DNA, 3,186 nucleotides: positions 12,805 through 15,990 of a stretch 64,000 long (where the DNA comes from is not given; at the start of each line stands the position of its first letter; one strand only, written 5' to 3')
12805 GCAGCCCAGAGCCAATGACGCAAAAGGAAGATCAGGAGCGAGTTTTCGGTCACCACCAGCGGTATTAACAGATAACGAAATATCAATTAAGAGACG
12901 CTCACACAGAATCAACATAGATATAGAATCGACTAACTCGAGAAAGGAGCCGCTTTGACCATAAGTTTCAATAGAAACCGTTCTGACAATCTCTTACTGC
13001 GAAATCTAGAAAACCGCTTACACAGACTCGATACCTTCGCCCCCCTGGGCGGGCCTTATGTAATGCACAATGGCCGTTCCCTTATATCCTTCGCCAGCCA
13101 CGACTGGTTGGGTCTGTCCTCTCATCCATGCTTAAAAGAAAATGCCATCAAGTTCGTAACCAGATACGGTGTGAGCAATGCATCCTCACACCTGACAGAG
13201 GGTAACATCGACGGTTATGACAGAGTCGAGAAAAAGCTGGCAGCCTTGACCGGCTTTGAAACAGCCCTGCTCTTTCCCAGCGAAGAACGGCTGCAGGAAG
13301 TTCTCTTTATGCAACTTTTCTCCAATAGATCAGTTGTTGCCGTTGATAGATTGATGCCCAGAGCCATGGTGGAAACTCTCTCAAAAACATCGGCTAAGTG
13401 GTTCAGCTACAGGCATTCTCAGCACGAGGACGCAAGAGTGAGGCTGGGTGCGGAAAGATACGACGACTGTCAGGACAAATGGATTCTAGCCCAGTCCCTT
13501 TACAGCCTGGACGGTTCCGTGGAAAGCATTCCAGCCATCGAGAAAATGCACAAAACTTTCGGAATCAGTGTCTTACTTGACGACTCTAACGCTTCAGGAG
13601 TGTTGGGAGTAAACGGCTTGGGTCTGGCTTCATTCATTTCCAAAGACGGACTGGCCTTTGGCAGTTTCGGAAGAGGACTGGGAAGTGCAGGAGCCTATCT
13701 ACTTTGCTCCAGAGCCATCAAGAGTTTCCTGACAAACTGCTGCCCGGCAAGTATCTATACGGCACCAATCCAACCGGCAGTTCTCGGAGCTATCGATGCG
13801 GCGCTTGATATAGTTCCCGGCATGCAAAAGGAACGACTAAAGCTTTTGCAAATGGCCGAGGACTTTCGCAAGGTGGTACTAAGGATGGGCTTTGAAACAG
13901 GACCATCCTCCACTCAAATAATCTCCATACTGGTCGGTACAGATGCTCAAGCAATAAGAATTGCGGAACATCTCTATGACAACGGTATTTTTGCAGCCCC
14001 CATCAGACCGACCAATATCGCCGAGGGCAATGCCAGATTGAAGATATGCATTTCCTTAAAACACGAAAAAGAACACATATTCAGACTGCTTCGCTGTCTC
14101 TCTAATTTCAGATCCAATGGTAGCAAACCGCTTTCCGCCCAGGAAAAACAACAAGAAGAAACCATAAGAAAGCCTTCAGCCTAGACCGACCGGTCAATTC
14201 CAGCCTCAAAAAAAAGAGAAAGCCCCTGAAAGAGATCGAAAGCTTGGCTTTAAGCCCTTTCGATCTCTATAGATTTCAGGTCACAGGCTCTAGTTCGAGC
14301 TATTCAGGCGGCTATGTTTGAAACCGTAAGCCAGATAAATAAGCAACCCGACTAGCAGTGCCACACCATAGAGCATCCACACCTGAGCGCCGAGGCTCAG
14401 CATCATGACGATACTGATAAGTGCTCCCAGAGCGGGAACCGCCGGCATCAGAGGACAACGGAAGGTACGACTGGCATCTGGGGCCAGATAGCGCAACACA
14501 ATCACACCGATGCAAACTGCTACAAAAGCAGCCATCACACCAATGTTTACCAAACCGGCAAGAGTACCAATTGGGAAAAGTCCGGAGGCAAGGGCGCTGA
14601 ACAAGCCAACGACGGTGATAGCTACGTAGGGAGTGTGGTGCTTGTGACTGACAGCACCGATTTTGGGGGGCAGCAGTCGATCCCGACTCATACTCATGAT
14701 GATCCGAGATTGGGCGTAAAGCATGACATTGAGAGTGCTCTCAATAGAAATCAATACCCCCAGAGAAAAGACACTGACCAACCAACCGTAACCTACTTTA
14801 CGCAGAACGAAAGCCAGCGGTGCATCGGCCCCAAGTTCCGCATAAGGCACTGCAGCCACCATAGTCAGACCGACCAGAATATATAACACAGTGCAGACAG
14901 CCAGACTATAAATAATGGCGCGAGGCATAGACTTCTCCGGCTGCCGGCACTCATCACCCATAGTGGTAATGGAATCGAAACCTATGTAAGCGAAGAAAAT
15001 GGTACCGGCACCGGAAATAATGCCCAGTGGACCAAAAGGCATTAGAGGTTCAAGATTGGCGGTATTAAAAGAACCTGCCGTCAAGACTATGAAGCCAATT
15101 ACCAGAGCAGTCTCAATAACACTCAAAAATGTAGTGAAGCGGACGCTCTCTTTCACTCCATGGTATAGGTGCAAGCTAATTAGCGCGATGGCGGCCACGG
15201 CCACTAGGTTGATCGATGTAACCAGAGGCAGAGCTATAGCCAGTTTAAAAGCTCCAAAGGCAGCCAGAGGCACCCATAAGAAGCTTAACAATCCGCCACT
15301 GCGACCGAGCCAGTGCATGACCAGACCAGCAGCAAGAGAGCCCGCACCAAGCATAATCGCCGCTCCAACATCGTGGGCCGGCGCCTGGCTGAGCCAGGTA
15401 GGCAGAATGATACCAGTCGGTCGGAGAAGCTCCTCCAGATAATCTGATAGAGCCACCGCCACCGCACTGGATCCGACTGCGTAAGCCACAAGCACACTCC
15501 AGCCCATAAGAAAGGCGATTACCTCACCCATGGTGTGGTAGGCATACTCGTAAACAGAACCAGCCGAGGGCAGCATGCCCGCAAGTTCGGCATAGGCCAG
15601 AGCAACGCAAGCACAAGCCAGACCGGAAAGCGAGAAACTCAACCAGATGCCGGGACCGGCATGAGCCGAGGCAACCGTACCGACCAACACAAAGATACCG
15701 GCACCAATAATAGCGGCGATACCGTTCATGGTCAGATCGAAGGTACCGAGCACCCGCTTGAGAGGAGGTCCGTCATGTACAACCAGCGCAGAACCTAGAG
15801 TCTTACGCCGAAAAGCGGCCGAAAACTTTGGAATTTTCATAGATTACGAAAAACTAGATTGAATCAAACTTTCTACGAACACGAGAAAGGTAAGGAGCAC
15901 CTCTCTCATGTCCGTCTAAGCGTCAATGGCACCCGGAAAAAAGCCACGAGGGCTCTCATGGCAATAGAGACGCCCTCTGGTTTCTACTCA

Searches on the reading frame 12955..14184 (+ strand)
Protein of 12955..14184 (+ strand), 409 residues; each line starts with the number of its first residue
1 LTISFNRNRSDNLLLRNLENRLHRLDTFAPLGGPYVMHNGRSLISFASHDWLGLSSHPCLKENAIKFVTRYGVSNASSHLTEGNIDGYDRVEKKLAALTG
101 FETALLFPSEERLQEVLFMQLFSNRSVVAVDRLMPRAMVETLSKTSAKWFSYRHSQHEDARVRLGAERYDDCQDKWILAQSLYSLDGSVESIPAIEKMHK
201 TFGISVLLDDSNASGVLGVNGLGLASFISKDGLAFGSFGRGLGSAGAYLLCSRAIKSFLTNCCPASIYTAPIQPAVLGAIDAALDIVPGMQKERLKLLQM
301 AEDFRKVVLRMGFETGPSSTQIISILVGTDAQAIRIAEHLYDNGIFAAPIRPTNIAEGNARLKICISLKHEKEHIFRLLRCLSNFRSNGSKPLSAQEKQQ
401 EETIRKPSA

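Call 11: search_protein_families(library=pfam, proteins=[window:12955-14184:+])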
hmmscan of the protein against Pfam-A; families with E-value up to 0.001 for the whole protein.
window:12955-14184:+ (409 aa): 1 family
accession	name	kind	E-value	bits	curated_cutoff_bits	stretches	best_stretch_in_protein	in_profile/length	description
PF00155.27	Aminotran_1_2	-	1.8e-20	73.9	19.7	1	44-371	4-352/361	Aminotransferase class I and II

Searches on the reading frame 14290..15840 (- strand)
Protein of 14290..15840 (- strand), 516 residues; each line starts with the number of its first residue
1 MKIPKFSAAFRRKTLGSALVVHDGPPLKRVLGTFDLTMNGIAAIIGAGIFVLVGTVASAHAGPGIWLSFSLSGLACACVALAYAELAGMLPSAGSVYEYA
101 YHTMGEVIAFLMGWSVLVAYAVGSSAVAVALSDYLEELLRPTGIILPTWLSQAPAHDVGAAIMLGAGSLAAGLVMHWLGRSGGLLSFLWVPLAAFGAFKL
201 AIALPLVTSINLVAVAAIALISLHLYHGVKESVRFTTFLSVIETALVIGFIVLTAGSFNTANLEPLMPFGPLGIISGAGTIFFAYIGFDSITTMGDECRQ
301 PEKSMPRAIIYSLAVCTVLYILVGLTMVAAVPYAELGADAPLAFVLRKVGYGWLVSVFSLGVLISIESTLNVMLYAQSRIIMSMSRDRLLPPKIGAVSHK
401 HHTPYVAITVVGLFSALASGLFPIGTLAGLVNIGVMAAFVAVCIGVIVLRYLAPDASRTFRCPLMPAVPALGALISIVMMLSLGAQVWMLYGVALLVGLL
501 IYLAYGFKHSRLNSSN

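Call 11: search_protein_families(library=pfam, proteins=[window:14290-15840:-])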
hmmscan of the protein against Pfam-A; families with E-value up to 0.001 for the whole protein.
window:14290-15840:- (516 aa): 4 families
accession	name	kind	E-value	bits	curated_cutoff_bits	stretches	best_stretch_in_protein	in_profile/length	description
PF13520.12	AA_permease_2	-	8.9e-46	157.1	27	1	31-480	1-404/427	Amino acid permease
PF00324.27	AA_permease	-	3.4e-39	135.2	24.6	2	166-481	62-420/470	Amino acid permease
PF13906.12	AA_permease_C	-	1.2e-13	51.4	27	1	460-510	1-51/51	C-terminus of AA_permease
PF03845.19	Spore_permease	-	7.3e-09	35.3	23.4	1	208-329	112-232/321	Spore germination protein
